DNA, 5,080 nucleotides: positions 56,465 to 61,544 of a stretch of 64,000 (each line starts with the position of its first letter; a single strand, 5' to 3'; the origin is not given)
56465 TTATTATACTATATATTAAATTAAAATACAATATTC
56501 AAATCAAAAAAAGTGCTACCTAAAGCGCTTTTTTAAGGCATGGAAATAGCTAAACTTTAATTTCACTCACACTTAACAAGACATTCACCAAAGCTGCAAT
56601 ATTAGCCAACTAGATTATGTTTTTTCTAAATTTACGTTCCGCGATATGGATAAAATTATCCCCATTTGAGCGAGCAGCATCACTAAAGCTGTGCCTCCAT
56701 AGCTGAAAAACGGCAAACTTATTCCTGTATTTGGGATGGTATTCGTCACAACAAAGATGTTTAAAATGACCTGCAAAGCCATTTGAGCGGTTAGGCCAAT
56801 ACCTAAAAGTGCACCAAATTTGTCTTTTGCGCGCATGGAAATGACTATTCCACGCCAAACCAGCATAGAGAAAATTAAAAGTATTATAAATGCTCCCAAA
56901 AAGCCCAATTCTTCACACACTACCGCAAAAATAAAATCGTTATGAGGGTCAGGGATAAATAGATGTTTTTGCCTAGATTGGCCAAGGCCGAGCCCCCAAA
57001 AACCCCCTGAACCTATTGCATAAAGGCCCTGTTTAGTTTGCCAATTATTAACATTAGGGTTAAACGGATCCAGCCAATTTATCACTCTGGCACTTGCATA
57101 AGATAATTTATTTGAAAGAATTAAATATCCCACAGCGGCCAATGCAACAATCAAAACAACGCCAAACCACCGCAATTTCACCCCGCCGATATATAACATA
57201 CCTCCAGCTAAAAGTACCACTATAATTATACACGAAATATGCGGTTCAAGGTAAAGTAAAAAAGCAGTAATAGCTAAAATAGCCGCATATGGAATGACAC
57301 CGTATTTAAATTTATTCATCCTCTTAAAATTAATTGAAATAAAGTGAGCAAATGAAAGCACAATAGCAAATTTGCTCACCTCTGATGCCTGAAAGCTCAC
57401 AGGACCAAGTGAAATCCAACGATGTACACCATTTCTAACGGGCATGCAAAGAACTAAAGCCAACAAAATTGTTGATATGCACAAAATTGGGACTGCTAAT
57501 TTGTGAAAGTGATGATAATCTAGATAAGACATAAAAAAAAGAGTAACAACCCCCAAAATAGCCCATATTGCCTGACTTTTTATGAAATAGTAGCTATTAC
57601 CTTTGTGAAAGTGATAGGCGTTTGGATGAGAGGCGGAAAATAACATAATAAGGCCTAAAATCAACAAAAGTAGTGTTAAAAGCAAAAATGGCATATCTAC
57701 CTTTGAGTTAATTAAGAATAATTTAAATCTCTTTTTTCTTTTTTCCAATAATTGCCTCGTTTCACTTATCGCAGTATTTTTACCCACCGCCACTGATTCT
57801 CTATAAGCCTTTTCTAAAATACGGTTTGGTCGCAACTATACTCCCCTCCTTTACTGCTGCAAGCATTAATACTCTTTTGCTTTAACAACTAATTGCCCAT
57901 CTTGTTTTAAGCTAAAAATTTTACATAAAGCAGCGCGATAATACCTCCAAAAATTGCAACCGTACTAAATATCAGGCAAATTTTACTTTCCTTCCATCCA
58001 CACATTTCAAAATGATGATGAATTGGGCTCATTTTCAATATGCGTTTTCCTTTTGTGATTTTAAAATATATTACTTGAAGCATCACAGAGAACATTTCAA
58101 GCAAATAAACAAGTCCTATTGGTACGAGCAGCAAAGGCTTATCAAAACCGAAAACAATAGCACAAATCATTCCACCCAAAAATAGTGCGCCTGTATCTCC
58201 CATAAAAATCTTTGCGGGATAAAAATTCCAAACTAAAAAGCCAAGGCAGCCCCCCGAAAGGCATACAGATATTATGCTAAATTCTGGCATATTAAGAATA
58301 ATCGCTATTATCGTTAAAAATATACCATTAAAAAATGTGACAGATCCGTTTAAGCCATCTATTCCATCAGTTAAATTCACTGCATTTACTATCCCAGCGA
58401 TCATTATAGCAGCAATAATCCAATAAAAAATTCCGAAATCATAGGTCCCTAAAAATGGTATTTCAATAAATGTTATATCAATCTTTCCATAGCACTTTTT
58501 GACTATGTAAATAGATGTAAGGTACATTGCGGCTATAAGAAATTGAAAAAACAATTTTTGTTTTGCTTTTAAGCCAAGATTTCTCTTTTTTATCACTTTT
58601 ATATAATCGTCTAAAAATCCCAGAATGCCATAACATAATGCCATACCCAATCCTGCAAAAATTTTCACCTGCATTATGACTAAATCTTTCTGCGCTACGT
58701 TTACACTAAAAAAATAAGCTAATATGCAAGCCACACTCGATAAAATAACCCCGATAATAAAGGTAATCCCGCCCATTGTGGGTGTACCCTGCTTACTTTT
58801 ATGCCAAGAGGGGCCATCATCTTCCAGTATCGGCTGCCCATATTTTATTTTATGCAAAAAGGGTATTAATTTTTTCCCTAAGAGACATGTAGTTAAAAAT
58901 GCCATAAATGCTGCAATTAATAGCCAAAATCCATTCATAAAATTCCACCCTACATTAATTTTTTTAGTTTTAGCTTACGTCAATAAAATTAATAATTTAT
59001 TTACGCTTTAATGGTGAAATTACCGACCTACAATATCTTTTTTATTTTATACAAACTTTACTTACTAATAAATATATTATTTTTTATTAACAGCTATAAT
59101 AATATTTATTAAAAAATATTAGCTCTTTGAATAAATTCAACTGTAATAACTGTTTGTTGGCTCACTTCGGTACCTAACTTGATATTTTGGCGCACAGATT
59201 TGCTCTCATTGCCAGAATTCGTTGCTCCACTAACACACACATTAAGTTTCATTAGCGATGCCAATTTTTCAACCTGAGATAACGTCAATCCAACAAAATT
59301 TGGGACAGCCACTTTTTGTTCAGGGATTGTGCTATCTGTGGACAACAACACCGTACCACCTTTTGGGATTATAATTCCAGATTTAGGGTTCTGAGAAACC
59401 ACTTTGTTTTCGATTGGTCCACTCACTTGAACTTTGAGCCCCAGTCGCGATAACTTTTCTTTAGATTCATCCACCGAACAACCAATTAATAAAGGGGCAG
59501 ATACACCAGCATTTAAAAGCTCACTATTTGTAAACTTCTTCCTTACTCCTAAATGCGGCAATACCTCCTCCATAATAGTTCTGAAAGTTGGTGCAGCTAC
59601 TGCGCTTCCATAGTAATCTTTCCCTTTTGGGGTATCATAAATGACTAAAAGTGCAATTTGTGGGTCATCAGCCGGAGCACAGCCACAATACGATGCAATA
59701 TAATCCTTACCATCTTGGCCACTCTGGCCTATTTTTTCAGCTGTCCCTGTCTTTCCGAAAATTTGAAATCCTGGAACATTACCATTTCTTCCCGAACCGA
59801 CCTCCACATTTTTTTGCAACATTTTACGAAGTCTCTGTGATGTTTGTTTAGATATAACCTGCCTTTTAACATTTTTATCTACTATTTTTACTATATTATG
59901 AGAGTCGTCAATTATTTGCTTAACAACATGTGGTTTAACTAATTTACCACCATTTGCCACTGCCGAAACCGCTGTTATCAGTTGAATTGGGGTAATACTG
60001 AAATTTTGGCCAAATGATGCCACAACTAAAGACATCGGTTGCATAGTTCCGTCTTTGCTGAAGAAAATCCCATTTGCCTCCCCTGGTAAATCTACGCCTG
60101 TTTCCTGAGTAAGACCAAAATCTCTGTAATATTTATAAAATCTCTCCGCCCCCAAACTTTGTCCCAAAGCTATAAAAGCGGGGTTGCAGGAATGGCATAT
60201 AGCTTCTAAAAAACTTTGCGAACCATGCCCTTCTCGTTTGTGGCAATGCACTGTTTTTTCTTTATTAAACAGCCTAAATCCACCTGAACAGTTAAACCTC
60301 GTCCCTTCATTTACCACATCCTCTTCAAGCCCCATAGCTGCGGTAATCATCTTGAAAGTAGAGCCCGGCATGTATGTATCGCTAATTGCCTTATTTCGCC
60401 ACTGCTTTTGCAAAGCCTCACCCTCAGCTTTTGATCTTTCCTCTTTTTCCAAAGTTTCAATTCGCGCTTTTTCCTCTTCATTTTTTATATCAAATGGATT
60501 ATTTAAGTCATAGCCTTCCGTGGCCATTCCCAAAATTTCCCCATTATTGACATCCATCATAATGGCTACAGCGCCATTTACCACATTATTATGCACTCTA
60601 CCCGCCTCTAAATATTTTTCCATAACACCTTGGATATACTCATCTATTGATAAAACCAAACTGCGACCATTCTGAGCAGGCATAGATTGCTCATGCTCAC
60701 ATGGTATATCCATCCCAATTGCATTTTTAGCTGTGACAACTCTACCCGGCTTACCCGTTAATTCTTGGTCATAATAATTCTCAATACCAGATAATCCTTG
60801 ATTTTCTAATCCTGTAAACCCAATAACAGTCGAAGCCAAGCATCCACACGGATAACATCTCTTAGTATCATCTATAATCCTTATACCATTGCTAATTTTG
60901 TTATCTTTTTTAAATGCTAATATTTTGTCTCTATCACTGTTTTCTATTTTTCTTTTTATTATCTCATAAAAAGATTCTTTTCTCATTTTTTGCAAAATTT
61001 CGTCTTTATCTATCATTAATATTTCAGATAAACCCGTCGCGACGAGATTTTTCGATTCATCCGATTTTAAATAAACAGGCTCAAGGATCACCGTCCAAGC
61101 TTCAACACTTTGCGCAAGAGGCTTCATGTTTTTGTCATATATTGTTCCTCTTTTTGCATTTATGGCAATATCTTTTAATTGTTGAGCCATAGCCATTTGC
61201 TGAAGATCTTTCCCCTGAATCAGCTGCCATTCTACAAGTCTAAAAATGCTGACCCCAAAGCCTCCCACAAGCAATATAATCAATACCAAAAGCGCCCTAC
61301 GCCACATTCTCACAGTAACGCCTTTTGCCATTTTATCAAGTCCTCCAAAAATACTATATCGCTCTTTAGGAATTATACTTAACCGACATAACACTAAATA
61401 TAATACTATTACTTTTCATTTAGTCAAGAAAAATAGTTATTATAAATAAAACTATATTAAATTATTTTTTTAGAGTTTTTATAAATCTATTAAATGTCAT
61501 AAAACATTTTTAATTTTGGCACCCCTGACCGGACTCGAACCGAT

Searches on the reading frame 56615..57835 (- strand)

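Call 67: search_protein_families(library=pfam, proteins=[window:56615-57835:-], max_evalue=0.00001)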
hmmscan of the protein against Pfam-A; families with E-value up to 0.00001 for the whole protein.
window:56615-57835:- (406 aa): 1 family
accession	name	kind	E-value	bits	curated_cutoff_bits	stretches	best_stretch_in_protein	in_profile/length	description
PF01098.24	FTSW_RODA_SPOVE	-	1.5e-86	291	26.4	1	52-401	6-354/356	Cell cycle protein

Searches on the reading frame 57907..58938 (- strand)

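Call 67: search_protein_families(library=pfam, proteins=[window:57907-58938:-], max_evalue=0.00001)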
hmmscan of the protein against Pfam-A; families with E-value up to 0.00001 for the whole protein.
window:57907-58938:- (343 aa): 1 family
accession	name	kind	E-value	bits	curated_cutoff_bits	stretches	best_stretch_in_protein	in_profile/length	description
PF00953.26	Glycos_transf_4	-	8.6e-37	127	27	1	95-262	3-156/160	Glycosyl transferase family 4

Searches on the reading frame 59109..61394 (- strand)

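Call 66: search_protein_families(library=pfam, proteins=[window:59109-61394:-], max_evalue=0.00001)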
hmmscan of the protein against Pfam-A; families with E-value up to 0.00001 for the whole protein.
window:59109-61394:- (761 aa): 3 families
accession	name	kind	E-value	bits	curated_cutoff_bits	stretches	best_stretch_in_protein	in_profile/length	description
PF00905.27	Transpeptidase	-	1.1e-73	248.5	22.1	1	276-609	2-299/299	Penicillin binding protein transpeptidase domain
PF03717.20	PBP_dimer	-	1.5e-18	68.3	24.4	1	78-227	2-173/180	Penicillin-binding Protein dimerisation domain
PF03793.24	PASTA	-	4.1e-12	46.3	23.2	1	634-687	4-63/64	PASTA domain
